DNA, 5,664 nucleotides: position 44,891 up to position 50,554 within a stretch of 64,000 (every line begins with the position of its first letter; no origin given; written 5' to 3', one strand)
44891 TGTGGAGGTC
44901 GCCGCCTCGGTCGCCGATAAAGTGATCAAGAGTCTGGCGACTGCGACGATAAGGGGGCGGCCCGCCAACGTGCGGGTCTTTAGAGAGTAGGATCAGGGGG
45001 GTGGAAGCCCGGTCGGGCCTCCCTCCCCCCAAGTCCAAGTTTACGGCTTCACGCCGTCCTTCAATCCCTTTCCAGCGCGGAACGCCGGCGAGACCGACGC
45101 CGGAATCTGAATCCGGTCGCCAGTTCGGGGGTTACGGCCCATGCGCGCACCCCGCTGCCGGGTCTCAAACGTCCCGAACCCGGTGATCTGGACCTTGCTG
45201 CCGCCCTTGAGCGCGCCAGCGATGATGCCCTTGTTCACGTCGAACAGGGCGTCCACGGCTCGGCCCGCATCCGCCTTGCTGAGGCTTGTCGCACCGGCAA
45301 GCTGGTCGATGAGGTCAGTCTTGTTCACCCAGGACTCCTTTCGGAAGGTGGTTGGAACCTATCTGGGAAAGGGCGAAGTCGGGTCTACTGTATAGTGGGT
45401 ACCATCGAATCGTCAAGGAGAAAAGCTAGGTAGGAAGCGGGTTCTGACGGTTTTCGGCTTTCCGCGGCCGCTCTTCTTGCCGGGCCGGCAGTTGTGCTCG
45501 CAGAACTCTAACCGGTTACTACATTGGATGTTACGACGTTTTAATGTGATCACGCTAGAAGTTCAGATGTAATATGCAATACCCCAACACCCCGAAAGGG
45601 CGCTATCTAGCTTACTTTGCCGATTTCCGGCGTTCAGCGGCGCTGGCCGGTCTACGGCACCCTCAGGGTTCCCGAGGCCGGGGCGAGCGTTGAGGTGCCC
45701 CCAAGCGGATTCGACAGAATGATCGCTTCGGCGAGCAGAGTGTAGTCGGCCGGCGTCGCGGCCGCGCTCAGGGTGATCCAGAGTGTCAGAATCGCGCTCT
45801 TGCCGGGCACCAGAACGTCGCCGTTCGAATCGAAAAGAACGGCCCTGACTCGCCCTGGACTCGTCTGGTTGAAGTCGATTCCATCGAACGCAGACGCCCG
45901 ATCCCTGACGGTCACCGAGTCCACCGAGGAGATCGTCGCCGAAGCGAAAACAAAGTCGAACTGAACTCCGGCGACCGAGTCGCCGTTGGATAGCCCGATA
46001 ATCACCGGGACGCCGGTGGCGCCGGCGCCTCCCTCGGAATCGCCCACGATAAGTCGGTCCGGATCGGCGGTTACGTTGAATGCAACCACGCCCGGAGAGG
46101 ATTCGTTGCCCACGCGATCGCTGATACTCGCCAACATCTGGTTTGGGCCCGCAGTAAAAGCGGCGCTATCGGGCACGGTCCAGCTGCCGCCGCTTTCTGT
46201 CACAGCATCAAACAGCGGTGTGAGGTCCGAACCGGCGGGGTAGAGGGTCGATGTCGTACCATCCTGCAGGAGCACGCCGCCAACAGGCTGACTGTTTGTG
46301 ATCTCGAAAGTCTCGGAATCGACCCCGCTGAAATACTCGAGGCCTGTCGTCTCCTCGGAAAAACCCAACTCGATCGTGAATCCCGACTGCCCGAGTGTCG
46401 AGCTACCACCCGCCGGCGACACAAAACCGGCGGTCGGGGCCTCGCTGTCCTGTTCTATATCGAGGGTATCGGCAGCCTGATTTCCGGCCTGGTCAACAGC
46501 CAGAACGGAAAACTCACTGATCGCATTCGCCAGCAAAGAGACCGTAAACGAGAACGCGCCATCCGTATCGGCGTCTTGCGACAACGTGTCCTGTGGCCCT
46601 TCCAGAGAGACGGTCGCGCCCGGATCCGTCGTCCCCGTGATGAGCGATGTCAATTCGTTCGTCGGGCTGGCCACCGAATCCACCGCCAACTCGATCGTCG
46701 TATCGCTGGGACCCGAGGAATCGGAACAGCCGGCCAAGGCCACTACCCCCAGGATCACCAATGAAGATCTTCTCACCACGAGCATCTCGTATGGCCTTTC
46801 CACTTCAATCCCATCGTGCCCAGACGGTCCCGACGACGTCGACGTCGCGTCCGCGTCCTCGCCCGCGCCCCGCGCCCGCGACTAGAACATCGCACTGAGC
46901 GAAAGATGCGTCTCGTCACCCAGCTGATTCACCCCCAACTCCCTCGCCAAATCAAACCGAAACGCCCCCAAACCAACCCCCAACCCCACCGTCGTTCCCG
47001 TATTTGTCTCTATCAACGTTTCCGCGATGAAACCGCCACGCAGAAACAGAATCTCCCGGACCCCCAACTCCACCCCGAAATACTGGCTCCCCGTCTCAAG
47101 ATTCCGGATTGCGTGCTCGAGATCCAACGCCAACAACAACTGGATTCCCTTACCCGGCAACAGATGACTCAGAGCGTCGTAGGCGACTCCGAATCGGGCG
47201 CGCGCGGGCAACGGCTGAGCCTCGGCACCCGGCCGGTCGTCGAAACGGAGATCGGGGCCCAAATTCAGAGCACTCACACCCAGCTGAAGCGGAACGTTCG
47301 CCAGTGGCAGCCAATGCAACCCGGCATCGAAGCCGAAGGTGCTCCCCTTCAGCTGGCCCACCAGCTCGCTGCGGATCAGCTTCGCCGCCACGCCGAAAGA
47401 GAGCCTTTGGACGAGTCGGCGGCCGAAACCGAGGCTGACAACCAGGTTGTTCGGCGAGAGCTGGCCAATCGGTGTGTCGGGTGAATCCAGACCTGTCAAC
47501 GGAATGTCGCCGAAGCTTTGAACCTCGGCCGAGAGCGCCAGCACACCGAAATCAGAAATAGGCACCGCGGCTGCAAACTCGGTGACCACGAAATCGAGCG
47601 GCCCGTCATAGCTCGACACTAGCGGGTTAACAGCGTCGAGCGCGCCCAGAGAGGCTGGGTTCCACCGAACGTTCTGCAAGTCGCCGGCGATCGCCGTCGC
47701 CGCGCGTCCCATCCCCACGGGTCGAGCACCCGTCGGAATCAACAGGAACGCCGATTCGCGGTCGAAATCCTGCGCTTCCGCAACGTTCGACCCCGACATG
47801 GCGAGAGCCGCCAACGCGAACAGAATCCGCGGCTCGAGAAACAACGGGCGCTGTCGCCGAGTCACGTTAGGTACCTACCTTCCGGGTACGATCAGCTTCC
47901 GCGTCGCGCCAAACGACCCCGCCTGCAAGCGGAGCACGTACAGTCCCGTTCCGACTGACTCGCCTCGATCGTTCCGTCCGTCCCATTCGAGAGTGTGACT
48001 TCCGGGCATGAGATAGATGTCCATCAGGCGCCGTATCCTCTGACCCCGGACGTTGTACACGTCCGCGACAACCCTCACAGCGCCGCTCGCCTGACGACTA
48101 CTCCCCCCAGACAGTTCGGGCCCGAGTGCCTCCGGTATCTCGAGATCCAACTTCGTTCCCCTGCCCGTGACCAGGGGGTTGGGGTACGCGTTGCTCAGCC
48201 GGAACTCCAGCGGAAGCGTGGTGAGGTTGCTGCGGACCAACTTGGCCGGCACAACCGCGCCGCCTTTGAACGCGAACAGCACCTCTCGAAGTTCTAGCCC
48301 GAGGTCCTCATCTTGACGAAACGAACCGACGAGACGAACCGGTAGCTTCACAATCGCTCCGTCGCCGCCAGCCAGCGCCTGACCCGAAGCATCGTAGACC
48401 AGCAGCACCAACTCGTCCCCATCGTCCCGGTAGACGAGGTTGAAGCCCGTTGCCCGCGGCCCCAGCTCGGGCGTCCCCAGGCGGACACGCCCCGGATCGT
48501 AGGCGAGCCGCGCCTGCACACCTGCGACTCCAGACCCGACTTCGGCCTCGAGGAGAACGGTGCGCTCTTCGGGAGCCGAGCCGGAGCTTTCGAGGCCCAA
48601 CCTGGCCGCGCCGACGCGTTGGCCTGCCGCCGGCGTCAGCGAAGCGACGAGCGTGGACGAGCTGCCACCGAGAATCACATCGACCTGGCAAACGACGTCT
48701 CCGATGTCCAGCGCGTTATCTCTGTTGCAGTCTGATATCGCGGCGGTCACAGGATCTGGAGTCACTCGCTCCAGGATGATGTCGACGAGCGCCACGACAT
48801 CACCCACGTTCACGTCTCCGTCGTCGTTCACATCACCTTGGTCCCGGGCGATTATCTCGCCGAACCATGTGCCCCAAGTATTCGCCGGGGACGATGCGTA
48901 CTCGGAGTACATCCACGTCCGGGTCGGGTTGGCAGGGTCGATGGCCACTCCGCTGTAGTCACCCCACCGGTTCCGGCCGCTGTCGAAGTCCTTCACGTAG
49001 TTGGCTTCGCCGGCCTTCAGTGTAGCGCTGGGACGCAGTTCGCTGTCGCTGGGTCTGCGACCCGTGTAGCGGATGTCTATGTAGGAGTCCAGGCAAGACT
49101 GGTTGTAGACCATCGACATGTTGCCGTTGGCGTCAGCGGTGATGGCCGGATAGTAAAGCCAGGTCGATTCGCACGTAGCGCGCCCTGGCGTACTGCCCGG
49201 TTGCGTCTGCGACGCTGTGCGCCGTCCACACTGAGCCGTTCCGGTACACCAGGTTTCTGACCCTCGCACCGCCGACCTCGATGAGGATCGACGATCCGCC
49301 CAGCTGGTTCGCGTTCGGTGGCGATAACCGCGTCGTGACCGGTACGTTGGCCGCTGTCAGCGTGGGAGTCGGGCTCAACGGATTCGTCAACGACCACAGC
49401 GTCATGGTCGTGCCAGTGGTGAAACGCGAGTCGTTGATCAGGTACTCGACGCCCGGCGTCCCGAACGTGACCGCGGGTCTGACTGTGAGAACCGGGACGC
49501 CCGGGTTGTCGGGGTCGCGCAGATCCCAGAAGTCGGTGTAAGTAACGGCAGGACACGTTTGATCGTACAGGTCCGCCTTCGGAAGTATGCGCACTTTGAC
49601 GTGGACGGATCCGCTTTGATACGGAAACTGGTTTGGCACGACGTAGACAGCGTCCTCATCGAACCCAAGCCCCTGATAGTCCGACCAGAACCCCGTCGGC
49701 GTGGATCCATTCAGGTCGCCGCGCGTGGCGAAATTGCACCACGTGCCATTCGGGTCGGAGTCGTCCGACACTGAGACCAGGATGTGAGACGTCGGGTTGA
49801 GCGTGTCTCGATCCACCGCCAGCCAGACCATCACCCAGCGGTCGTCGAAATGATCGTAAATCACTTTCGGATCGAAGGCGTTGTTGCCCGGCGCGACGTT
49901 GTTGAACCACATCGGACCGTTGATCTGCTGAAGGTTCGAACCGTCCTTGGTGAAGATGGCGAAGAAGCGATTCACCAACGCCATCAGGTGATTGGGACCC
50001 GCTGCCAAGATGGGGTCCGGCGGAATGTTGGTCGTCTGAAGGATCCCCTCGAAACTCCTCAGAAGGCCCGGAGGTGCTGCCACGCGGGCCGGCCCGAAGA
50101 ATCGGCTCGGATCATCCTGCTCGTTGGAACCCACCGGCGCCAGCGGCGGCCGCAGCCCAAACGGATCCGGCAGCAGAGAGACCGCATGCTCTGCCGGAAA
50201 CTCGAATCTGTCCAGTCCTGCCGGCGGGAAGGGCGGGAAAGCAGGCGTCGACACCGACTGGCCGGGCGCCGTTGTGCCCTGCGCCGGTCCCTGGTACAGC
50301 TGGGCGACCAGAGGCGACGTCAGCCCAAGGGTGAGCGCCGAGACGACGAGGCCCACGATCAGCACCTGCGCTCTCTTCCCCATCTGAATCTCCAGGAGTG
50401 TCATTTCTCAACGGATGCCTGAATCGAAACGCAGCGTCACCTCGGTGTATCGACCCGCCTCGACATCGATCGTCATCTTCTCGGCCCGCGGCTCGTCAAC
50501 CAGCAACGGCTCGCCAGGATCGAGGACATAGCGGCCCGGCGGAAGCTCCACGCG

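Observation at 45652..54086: T9SS-linked surface-protein island carrying cohesin-like and dockerin-like modules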

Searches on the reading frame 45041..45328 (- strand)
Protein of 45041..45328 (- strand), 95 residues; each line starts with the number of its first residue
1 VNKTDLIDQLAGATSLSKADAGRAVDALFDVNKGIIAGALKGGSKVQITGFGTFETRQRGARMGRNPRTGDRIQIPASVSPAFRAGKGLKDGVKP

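Call 48: search_protein_families(library=pfam, proteins=[window:45041-45328:-], max_evalue=0.001)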
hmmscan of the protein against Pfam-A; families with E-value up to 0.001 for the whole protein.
window:45041-45328:- (95 aa): 1 family
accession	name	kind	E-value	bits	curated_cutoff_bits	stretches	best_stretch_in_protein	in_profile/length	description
PF00216.26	Bac_DNA_binding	-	2.1e-28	98.9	22.4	1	1-93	1-89/90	Bacterial DNA-binding protein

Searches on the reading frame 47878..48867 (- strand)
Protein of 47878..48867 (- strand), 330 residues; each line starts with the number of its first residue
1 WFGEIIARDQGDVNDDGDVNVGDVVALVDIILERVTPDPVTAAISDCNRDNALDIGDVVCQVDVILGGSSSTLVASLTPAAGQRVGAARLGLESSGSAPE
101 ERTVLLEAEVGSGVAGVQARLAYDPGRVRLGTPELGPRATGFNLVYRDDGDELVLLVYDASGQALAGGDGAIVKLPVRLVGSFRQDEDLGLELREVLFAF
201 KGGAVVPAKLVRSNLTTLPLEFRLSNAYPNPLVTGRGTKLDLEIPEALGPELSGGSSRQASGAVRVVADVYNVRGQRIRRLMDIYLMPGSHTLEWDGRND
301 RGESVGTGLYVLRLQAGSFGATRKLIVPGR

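Call 26: predict_structure(alignment_id=A2)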
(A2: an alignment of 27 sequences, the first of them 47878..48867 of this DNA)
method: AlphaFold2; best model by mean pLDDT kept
length: 330 residues; sequences in the alignment: 27
mean_pLDDT: 81.1   pTM: 0.64
mean pLDDT of the five models: 81.1, 73.0, 72.4, 69.3, 68.5
residues with pLDDT >= 90: 151; 70-90: 109; 50-70: 31; < 50: 39
segments of 3 or more residues with pLDDT < 50: 1-7, 69-83, 248-261
pLDDT, mean of each block of 10 residues (from residue 1): 48 84 91 91 87 92 74 38 67 63 87 92 91 93 95 95 87 90 66 92 87 57 88 89 66 40 80 96 84 94 93 89 90
secondary structure, 60 per line:
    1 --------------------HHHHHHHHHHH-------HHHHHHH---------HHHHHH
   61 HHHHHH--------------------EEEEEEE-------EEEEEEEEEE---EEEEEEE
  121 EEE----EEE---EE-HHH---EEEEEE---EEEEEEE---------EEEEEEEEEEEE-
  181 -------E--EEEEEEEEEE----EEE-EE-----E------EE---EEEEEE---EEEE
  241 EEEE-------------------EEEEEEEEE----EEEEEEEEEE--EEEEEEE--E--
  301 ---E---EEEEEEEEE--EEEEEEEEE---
elements in order: H21-31 H39-45 H55-66 E87-93 E101-110 E114-123 E128-130 E143-148 E152-158 E168-179 E191-200 E205-207 E228-233 E237-244 E264-272 E277-286 E289-295 E308-316 E319-327
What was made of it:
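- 48664..48837 (-): g3 dockerin: two 22-residue loop-helix repeats (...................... and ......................). The second repeat has two invariant cysteines. The AF2 model shows three helices at pLDDT ~90 (call 26).
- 48217..48606 (-): g3 cohesin module (beta-sandwich). AF2 model with mean pLDDT 81 and 87-95 across most of this module (call 26).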

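Call 28: fold_search(model_id=the predicted structure, library=pdb)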
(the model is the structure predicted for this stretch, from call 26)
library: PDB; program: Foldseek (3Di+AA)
matches with E <= 10: 1908; with E <= 0.001: 263
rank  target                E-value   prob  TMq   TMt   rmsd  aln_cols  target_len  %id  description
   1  2w1n                  4.2e-11  1.00  0.29  0.41  15.8       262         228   10  cohesin and fibronectin type-III double module construct from the Clostridium perfringens glycoside hydrolase GH84C (released 2009-02-03)
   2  3l8q_A                2.3e-08  1.00  0.34  0.33  17.1       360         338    9  Structure analysis of the type II cohesin dyad from the adaptor ScaA scaffoldin of Acetivibrio cellulolyticus (released 2010-05-05)
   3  3kcp_A                3.4e-08  1.00  0.29  0.32  17.6       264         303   13  Crystal structure of interacting Clostridium thermocellum multimodular components (released 2010-02-09)
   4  4fl4_C                5.4e-08  1.00  0.33  0.36  17.8       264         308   14  Scaffoldin conformation and dynamics revealed by a ternary complex from the Clostridium thermocellum cellulosome (released 2012-06-27)
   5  8jmw_A                5.7e-08  1.00  0.20  0.14  14.9       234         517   14  Fibril form of serine peptidase Vpr (released 2023-12-06)
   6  3l8q_D                6.7e-08  1.00  0.33  0.33  16.5       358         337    9  Structure analysis of the type II cohesin dyad from the adaptor ScaA scaffoldin of Acetivibrio cellulolyticus (released 2010-05-05)
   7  4fl4_L                8.9e-08  1.00  0.28  0.30  18.9       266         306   10  Scaffoldin conformation and dynamics revealed by a ternary complex from the Clostridium thermocellum cellulosome (released 2012-06-27)
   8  3l8q_C                1.0e-07  1.00  0.34  0.33  16.6       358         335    9  Structure analysis of the type II cohesin dyad from the adaptor ScaA scaffoldin of Acetivibrio cellulolyticus (released 2010-05-05)
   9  3l8q_B                1.1e-07  1.00  0.34  0.33  17.2       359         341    9  Structure analysis of the type II cohesin dyad from the adaptor ScaA scaffoldin of Acetivibrio cellulolyticus (released 2010-05-05)
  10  4dh2_C                1.4e-07  1.00  0.30  0.60   4.0       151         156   18  Crystal structure of Coh-OlpC(Cthe_0452)-Doc435(Cthe_0435) complex: A novel type I Cohesin-Dockerin complex from Clost (released 2012-11-28)
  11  4ums                  1.6e-07  1.00  0.30  0.57   5.5       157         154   18  The crystal structure of the seventh ScaB type I cohesin from Pseudobacteroides cellulosolvens (released 2015-05-06)
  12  4fl4_I                1.6e-07  1.00  0.31  0.33  17.8       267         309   12  Scaffoldin conformation and dynamics revealed by a ternary complex from the Clostridium thermocellum cellulosome (released 2012-06-27)
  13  4dh2_A                2.9e-07  1.00  0.31  0.61   3.9       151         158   19  Crystal structure of Coh-OlpC(Cthe_0452)-Doc435(Cthe_0435) complex: A novel type I Cohesin-Dockerin complex from Clost (released 2012-11-28)
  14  5nrk_A                2.9e-07  1.00  0.32  0.67   3.7       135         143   16  Crystal structure of the sixth cohesin from Acetivibrio cellulolyticus' scaffoldin B in complex with Cel5 dockerin S15 (released 2018-01-31)
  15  5nrm_A                3.7e-07  1.00  0.33  0.71   3.3       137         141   15  Crystal structure of the sixth cohesin from Acetivibrio cellulolyticus' scaffoldin B in complex with Cel5 dockerin S51 (released 2018-01-31)
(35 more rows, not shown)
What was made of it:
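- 48217..48606 (-): Foldseek PDB hits are almost all cohesins: 2vn5_A TM 0.73, 5nrm_A 0.71, 1ohz_A 0.67, E 1e-6 to 4e-11 (call 28).
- Closest known: Clostridial cellulosome type I cohesin-dockerin pairs. Same: The g3 module has the cohesin beta-sandwich fold (call 28).
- Foldseek of the AF2 model of the g3 C-terminus returns solved cohesins (TM 0.55-0.73) (calls 26, 28).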

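Call 41: search_solved_structures(query=A2, max_evalue=1, show_alignments=0)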
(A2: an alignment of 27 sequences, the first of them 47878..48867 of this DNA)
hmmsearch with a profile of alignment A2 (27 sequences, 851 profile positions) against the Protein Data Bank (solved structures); distinct sequences matched with E-value up to 1: 22.
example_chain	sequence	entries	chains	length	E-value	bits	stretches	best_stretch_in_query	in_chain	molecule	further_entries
4fl4_A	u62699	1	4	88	1e-07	33.6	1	523-581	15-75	Glycoside hydrolase family 9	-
4cj0_A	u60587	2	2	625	0.00017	23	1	530-581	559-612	ENDOGLUCANASE D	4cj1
1clc_A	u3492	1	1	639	0.00018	22.9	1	530-581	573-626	ENDOGLUCANASE CELD; EC: 3.2.1.4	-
1daq_A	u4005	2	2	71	0.00043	21.7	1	528-588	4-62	ENDOGLUCANASE SS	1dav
7eh9_A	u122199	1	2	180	0.00046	21.6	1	784-838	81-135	Basal-body rod modification protein FlgD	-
2mte_A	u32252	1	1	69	0.00051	21.4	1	528-588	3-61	Cellulose 1,4-beta-cellobiosidase (reducing end) CelS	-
7bhq_A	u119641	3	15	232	0.00065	21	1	784-838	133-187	Basal-body rod modification protein FlgD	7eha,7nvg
2ccl_B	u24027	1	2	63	0.00085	20.7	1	530-583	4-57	ENDO-1,4-BETA-XYLANASE Y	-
1ohz_B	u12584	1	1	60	0.002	19.5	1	530-583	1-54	ENDO-1,4-BETA-XYLANASE Y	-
4dh2_B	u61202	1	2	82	0.0049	18.1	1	529-577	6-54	Dockerin type 1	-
5n5p_B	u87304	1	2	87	0.0088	17.3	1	530-578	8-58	Putative cellulosomal scaffoldin protein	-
6kg9_A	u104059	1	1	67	0.029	15.6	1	525-585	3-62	And cellulose-binding endoglucanase family 9 CelL ortholog dockerin domain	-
2y3n_B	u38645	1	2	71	0.03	15.5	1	528-589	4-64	CELLULOSOMAL FAMILY-48 PROCESSIVE GLYCOSIDE HYDROLASE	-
4uyp_B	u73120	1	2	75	0.032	15.5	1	530-588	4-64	Cellulosomal scaffoldin adaptor protein B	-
6kgc_B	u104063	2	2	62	0.11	13.7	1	530-583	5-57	And cellulose-binding endoglucanase family 9 CelL ortholog dockerin domain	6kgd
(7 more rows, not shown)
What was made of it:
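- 48664..48837 (-): The family profile against solved dockerins gives E=1e-7 (4fl4_A), with many others below 1e-3 (call 41).
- Closest known: Clostridial cellulosome type I cohesin-dockerin pairs. Same: The g3 dockerin has two Ca-loop/helix repeats that match solved dockerins (call 41).
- The family profile hits solved dockerins at E=1e-7 (call 41).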

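Call 52: search_protein_families(library=pfam, alignment_id=A2, max_evalue=0.01)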
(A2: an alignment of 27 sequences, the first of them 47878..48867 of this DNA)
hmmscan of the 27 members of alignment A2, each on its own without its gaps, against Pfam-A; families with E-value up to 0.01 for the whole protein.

A. member 1, window:47878-48867:- (330 aa): 2 families
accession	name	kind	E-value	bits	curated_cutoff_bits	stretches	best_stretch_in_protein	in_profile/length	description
PF13860.13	FlgD_ig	-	3.2e-09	37.1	27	1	259-316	18-75/79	FlgD Ig-like domain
PF00404.24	Dockerin_1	-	0.0006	20.4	22.9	1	11-55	2-46/57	Dockerin type I domain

B. families by the number of members that match (of 27 scanned): 2 families
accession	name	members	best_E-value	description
PF13860.13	FlgD_ig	27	2.1e-11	FlgD Ig-like domain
PF00404.24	Dockerin_1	24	2.6e-07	Dockerin type I domain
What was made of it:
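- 48217..48606 (-): No Pfam Cohesin hit in any of 27 members (call 52).
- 24 of 27 g3 relatives hit Dockerin_1 (call 52).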

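Call 53: search_protein_families(library=ncbifam, alignment_id=A2, max_evalue=0.01)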
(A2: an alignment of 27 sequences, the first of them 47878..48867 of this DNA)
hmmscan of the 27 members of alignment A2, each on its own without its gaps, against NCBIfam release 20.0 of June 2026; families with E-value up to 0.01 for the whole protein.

A. member 1, window:47878-48867:- (330 aa): 7 families
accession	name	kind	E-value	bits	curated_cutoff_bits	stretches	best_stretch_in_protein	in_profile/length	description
TIGR04183.1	Por_Secre_tail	domain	0.00013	21.9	23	0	228-327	2-71/72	T9SS type A sorting domain-containing protein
NF005176.1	PRK06655.1-1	equivalog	0.00016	21.7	230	1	262-324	95-157/197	flagellar hook assembly protein FlgD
NF009276.0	PRK12633.1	equivalog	0.00017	21.4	383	1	261-316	126-181/234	flagellar basal body rod modification protein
NF033707.1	T9SS_sortase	equivalog_domain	0.00044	18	420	1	263-318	1022-1079/1095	type IX secretion system sortase PorU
NF009453.0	PRK12813.1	equivalog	0.0044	16.6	264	0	263-317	123-174/223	flagellar basal body rod modification protein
NF009452.0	PRK12812.1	equivalog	0.007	15.6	258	0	286-314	176-204/289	flagellar basal body rod modification protein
TIGR00638.1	Mop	subfamily_domain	0.0085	16.1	55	0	53-85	16-47/70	molybdenum-pterin binding domain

B. families by the number of members that match (of 27 scanned): 9 families
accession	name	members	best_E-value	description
NF009276.0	PRK12633.1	27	1.6e-06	flagellar basal body rod modification protein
NF005176.1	PRK06655.1-1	26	1.7e-07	flagellar hook assembly protein FlgD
TIGR04183.1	Por_Secre_tail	26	4.2e-06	T9SS type A sorting domain-containing protein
NF009452.0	PRK12812.1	20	8.8e-05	flagellar basal body rod modification protein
NF033707.1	T9SS_sortase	20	0.0001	type IX secretion system sortase PorU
NF009277.0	PRK12634.1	4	0.0006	flagellar basal body rod modification protein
NF009453.0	PRK12813.1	3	0.0021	flagellar basal body rod modification protein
NF049990.1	CellobisidaseCelK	1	0.0072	cellulose 1,4-beta-cellobiosidase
TIGR00638.1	Mop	1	0.0085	molybdenum-pterin binding domain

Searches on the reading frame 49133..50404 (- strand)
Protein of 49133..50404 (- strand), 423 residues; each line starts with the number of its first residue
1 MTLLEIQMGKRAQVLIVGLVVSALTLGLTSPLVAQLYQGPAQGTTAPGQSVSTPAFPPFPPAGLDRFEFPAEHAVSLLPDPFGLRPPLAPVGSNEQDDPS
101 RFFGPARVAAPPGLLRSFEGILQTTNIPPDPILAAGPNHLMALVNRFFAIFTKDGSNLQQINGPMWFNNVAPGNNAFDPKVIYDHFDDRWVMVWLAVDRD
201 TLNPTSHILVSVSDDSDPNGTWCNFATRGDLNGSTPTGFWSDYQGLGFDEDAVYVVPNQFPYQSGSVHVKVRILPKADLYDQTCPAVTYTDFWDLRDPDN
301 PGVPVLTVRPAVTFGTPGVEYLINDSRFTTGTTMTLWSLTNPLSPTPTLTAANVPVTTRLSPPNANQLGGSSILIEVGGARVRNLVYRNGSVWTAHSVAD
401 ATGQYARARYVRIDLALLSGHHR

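Call 4: search_protein_families(library=pfam, proteins=[window:49133-50404:-], max_evalue=0.1)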
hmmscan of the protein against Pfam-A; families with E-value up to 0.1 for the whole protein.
window:49133-50404:- (423 aa): 0 families

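Call 5: search_protein_families(library=ncbifam, proteins=[window:49133-50404:-], max_evalue=0.1)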
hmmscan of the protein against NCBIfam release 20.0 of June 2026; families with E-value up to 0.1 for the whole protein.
window:49133-50404:- (423 aa): 0 families

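Call 79: find_encoding_contigs(protein=window:49133-50383:-, flank=3000, max_places=3)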
Protein window:49133-50383:- (416 aa): no gene with exactly this product is on record in the collection.
